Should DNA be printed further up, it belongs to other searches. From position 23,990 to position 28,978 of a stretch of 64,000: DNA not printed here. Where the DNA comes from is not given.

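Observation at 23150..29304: Three translationally coupled genes (small basic protein, 1563-aa multi-Ig surface protein with 5-helix membrane domain, signal-less coiled-coil/Ig protein) immediately upstream of the archaellins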

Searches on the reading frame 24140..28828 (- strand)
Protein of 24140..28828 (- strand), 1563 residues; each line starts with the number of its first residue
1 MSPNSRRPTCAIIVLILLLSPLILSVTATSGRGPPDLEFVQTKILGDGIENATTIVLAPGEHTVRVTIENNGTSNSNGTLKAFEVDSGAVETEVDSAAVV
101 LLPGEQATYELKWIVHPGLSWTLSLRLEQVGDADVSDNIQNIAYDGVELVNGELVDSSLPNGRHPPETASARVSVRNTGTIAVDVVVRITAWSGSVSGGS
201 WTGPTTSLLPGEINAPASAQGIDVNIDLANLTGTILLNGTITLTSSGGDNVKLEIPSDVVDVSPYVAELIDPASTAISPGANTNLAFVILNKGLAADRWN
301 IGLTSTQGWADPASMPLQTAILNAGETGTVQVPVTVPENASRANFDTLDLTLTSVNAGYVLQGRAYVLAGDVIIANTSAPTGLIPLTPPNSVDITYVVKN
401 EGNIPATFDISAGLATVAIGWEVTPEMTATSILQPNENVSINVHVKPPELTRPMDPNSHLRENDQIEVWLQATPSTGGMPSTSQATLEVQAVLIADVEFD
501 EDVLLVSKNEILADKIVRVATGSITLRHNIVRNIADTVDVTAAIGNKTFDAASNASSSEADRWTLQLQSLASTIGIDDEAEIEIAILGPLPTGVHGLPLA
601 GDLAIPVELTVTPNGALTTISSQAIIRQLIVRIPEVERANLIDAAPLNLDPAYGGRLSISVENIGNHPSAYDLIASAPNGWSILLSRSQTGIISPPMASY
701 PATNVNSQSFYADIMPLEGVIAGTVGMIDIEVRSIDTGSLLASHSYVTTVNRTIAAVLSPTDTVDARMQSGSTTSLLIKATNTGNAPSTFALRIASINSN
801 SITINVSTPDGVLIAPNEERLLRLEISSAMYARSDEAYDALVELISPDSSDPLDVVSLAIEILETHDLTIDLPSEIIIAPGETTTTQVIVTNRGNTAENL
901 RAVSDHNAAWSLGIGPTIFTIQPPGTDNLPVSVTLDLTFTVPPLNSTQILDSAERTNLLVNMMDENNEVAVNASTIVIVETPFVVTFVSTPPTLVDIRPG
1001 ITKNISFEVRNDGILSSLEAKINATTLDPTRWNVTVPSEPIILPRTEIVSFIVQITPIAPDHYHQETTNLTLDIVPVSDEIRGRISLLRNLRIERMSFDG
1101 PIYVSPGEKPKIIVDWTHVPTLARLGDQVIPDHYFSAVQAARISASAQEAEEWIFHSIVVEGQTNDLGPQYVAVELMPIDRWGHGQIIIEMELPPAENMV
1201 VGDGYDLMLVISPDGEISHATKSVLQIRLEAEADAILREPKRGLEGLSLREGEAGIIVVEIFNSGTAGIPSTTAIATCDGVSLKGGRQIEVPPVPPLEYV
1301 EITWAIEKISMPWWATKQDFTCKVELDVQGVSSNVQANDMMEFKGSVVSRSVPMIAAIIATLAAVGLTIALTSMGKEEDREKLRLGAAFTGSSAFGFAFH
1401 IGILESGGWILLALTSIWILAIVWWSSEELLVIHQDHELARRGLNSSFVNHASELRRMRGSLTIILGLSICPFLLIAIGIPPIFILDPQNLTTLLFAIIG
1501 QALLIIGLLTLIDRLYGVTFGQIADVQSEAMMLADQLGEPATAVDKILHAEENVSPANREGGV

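Call 4: search_protein_families(library=pfam, proteins=[window:24140-28828:-], max_evalue=1)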
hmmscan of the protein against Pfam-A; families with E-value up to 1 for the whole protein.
window:24140-28828:- (1563 aa): 7 families
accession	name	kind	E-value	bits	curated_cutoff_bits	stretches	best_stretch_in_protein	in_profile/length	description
PF22544.2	HYDIN_VesB_CFA65-like_Ig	-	3.2e-08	34.1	25.5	0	768-833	15-77/100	HYDIN/CFA65/VesB-like, Ig-like domain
PF07705.17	CARDB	-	2.8e-06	27.9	22.7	1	60-119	19-73/101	CARDB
PF22067.2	Cep192_D3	-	1.3e-05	25.7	27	0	392-451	19-73/99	Cep192 domain 3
PF10633.15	NPCBM_assoc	-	6e-05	23.6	24.4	2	278-341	2-65/78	NPCBM-associated, NEW3 domain of alpha-galactosidase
PF23619.1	Ig_VWA7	-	0.00091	19.9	27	1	274-342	9-74/104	VWA7 Ig-like domain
PF21310.3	OCRL-like_ASH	-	0.054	14.1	27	0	395-445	20-70/109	Inositol polyphosphate 5-phosphatase OCRL-like, ASH domain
PF00801.26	PKD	-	0.13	12.7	23.5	1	50-77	41-74/80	PKD domain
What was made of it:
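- On CARDB / NEW3 (NPCBM_assoc) Ig-like domain proteins: Big protein: CARDB 27.9 bits (cut-off 22.7); HYDIN_VesB_CFA65-like_Ig 34.1 (25.5); NPCBM_assoc 23.6, just below 24.4 (call 4).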

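Call 5: search_protein_families(library=ncbifam, proteins=[window:24140-28828:-], max_evalue=1)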
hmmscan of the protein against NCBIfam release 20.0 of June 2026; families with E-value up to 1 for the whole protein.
window:24140-28828:- (1563 aa): 2 families
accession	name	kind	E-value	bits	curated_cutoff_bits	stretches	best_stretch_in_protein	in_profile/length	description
NF041740.1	choice_anch_T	equivalog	4.2e-10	39.2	70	1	275-358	155-243/259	choice-of-anchor T family protein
NF033506.0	PACE-CTERM-PROT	exception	0.012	14.3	110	2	278-345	496-563/627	putative S-layer protein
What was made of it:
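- On Archaeal S-layer glycoprotein: Choice-of-anchor T scored 39.2 against 70 (call 5).
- There is a weak NCBIfam hit to a putative S-layer model (E 0.012; call 5).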

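Call 88: search_protein_families(library=padloc, proteins=[window:24140-28828:-], max_evalue=0.1)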
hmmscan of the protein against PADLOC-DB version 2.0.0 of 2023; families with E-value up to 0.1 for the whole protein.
window:24140-28828:- (1563 aa): 0 families
